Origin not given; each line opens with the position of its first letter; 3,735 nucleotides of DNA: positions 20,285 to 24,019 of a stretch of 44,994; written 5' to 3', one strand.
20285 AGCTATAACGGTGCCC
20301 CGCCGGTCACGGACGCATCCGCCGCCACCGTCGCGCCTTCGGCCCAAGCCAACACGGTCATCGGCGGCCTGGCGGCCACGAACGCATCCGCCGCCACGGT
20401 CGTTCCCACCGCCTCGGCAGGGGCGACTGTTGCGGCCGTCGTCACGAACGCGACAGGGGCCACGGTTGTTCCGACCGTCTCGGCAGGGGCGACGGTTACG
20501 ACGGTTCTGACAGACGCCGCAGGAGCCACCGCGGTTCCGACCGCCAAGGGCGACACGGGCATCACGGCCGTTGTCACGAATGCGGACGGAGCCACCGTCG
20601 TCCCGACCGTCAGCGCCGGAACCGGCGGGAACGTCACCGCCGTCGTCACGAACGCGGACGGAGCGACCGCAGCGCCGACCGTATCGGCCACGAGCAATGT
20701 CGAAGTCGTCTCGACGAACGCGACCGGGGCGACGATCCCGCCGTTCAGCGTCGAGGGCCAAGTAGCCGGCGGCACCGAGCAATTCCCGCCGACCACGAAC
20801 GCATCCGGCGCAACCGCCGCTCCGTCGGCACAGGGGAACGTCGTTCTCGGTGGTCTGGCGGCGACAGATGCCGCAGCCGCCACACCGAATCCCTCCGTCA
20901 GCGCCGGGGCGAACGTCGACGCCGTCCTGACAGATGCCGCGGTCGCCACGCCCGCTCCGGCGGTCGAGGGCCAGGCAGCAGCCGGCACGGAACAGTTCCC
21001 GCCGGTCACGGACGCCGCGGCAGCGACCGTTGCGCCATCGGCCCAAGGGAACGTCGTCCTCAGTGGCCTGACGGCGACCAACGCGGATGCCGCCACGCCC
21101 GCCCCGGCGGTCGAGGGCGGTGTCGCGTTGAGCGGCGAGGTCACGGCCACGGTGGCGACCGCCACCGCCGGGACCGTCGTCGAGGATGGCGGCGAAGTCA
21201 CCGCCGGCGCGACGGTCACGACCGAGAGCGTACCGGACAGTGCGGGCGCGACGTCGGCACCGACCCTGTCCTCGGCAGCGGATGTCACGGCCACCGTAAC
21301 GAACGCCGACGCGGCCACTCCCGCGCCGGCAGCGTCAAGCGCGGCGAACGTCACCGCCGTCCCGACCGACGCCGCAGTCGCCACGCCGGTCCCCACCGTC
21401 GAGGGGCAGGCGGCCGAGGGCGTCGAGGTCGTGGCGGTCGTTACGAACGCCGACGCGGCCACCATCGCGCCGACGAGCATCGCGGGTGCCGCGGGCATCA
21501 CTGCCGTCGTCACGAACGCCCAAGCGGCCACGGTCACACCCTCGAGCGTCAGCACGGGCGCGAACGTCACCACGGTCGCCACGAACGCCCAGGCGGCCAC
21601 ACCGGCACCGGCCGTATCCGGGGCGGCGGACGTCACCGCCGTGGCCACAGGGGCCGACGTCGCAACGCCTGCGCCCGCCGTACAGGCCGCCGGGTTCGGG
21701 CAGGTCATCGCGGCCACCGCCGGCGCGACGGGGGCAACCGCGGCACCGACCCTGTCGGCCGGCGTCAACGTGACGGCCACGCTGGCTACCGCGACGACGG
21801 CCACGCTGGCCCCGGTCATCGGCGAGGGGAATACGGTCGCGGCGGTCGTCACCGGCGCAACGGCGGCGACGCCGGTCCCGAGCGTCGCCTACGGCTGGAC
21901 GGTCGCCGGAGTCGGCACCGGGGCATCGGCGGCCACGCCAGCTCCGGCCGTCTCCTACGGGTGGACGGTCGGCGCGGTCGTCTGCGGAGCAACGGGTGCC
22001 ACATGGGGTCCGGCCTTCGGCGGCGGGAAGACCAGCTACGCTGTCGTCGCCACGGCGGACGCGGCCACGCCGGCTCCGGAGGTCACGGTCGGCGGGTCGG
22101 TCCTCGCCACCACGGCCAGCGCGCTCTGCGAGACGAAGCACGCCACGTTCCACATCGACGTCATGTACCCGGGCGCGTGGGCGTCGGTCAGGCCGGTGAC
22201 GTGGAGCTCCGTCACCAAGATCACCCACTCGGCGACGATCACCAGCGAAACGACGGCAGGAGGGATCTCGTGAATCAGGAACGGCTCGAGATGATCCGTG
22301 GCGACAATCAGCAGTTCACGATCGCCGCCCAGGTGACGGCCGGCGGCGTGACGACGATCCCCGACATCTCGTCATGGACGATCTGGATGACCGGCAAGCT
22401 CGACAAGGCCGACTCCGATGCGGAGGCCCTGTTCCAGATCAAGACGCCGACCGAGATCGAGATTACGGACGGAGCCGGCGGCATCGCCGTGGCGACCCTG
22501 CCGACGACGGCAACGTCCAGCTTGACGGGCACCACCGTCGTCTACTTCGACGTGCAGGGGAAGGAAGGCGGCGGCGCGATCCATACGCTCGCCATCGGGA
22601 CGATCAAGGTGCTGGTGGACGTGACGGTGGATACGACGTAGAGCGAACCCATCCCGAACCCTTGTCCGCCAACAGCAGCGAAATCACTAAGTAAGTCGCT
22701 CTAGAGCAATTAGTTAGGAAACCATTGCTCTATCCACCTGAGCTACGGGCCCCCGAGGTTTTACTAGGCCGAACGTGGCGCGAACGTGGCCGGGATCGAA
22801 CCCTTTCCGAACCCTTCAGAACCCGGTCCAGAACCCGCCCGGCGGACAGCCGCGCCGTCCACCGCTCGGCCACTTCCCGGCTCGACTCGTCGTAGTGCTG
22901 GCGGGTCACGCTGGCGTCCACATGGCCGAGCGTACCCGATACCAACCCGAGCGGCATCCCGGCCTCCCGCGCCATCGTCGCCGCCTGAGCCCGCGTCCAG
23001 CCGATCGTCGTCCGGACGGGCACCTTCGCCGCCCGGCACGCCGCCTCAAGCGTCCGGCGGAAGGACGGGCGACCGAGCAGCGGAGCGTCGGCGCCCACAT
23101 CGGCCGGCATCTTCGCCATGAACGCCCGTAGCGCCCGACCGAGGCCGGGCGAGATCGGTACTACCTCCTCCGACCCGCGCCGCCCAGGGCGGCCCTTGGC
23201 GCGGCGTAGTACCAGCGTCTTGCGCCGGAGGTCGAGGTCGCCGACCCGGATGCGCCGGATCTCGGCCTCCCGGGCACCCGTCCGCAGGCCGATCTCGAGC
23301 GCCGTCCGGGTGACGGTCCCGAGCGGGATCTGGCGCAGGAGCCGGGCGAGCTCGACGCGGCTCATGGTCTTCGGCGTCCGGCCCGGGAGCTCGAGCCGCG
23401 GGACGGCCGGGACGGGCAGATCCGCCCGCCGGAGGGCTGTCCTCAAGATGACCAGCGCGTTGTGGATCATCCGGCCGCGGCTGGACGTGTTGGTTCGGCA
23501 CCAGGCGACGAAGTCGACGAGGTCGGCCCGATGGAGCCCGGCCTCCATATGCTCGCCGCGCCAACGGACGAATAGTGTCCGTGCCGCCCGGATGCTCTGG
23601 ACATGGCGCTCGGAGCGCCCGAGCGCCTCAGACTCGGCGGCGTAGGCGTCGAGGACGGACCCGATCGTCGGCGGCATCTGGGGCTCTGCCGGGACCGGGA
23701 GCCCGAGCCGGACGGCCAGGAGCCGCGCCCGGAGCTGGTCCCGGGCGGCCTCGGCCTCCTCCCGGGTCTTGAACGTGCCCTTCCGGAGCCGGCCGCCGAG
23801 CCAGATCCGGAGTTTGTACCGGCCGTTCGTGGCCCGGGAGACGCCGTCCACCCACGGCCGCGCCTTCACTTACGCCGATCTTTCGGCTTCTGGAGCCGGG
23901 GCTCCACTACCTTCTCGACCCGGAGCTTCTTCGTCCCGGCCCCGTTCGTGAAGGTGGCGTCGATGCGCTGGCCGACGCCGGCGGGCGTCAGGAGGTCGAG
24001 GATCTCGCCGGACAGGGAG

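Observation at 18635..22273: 1212-aa protein built from about 38 copies of a 22-residue Ala/Val/Thr repeat: a candidate ultra-regular beta-solenoid fibre of no family I recognise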

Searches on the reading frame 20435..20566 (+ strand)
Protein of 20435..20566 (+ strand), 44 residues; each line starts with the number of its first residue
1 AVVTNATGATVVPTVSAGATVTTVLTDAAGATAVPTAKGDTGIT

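Call 51: find_homologous_proteins(query=A3, max_evalue=0.001)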
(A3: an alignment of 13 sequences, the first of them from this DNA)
Query A3 (13 sequences): 3360 candidates shared short words with the query, none scored E <= 0.001.

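Call 71: search_solved_structures(query=A3, max_evalue=10, show_alignments=2)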
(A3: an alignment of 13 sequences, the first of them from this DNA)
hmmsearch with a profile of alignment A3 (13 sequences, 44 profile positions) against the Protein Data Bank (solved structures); distinct sequences matched with E-value up to 10: 5.
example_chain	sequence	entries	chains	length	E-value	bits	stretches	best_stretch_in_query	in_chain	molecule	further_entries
6mol_A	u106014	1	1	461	2.3e-05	27.6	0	15-33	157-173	Monoextended DARPin R12 (M_R12)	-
5g5d_B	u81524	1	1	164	0.14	15.4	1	9-27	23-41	CELLULOSOMAL-SCAFFOLDING PROTEIN A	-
2b59_B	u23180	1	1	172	0.17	15.2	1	9-27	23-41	Cellulosomal scaffolding protein A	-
3kcp_A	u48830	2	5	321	0.42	13.9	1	9-27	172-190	Cellulosomal-scaffolding protein A | Cellulosome anchoring protein cohesin region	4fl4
5n8l_A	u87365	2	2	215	1.4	12.2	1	24-37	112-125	RISC-loading complex subunit TARBP2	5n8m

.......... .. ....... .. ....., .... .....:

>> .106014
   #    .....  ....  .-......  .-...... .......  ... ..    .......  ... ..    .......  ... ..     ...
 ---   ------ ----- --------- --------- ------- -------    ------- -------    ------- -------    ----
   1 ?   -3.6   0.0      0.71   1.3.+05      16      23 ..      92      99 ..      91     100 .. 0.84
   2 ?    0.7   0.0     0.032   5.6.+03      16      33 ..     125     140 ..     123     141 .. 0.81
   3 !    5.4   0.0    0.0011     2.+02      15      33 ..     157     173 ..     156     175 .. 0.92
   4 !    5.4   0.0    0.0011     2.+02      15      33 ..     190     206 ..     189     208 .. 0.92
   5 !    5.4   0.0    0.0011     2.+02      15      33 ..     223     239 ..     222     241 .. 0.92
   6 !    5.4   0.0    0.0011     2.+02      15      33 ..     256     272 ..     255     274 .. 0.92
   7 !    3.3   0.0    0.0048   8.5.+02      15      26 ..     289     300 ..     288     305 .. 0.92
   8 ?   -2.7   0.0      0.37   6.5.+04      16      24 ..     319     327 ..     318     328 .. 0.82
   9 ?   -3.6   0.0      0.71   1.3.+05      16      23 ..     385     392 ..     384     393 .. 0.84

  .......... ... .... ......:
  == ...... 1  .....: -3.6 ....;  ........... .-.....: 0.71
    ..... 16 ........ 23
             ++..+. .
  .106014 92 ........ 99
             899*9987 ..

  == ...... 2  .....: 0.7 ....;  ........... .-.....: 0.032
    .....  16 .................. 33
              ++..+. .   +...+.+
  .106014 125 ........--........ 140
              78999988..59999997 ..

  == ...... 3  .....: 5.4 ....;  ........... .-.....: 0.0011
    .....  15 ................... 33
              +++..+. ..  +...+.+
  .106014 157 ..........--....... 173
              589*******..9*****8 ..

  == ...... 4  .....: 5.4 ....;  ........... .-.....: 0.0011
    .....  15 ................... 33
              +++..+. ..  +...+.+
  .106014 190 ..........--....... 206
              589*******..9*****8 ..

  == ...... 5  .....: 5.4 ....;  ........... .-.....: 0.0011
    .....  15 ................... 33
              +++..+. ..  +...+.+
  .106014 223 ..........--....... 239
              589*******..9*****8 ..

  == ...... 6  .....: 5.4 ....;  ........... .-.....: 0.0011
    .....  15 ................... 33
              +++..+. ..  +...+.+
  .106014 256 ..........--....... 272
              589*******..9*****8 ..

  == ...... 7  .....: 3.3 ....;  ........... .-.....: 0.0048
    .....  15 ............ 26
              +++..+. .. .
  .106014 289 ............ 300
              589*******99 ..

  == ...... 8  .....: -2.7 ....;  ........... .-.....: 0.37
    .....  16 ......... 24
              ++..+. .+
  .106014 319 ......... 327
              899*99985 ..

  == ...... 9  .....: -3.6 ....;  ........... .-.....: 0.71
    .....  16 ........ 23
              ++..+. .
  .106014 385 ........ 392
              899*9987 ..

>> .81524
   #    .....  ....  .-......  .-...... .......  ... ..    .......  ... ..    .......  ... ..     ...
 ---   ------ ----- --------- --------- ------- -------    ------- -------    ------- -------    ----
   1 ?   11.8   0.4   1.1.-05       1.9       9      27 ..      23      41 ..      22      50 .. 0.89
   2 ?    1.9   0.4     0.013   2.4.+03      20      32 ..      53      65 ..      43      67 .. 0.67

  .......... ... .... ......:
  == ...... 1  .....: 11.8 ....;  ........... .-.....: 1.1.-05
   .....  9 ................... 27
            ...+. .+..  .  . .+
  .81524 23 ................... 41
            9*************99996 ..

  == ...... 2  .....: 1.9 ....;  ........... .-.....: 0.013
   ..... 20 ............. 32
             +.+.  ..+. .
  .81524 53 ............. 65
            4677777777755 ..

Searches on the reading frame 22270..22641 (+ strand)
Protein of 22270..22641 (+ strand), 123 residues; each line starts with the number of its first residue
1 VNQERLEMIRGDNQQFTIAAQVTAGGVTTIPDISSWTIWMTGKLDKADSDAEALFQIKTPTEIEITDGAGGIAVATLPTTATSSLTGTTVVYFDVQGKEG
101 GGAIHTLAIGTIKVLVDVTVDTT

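Call 6: search_protein_families(library=pfam, proteins=[window:22276-22641:+], max_evalue=0.1)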
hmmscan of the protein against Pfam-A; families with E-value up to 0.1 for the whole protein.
window:22276-22641:+ (121 aa): 0 families

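Call 7: search_protein_families(library=phrogs, proteins=[window:22276-22641:+], max_evalue=0.1)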
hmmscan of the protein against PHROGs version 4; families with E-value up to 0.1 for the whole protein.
window:22276-22641:+ (121 aa): 2 families
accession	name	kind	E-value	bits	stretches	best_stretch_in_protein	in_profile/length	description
phrog_1084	-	unknown function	8.6e-07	30.1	1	4-119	10-117/123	unknown function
phrog_1938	-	unknown function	0.027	15.3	1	52-109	70-127/190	-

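Call 36: search_protein_families(library=phrogs, proteins=[window:22270-22641:+], max_evalue=0.01)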
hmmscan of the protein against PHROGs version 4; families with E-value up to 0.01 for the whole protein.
window:22270-22641:+ (123 aa): 1 family
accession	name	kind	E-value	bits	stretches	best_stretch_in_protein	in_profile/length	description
phrog_1084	-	unknown function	4.6e-07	30.9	1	3-121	7-117/123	unknown function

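Call 37: search_protein_families(library=ncbifam, proteins=[window:22270-22641:+], max_evalue=0.1)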
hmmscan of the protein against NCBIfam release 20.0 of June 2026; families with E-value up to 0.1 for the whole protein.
window:22270-22641:+ (123 aa): 0 families

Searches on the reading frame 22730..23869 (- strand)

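Call 6: search_protein_families(library=pfam, proteins=[window:22730-23869:-], max_evalue=0.1)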
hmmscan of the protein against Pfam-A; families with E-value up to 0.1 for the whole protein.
window:22730-23869:- (379 aa): 2 families
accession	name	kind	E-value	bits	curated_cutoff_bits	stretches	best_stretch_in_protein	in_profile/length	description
PF00589.27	Phage_integrase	-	7.4e-12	45.8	27.1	1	181-330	18-169/172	Phage integrase family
PF05036.18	SPOR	-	0.032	15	21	0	27-47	45-65/76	SPOR domain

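Call 7: search_protein_families(library=phrogs, proteins=[window:22730-23869:-], max_evalue=0.1)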
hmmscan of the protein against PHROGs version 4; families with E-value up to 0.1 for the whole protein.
window:22730-23869:- (379 aa): 4 families
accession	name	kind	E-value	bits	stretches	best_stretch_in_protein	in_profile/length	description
phrog_1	-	integration and excision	2e-30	107.6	1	12-342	118-452/611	integrase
phrog_216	-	integration and excision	8.5e-15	55.6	1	166-336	53-231/301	integrase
phrog_99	-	DNA, RNA and nucleotide metabolism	0.00018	22.3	1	9-50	217-259/383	HNH endonuclease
phrog_15190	-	unknown function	0.045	14.7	0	294-314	29-49/64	-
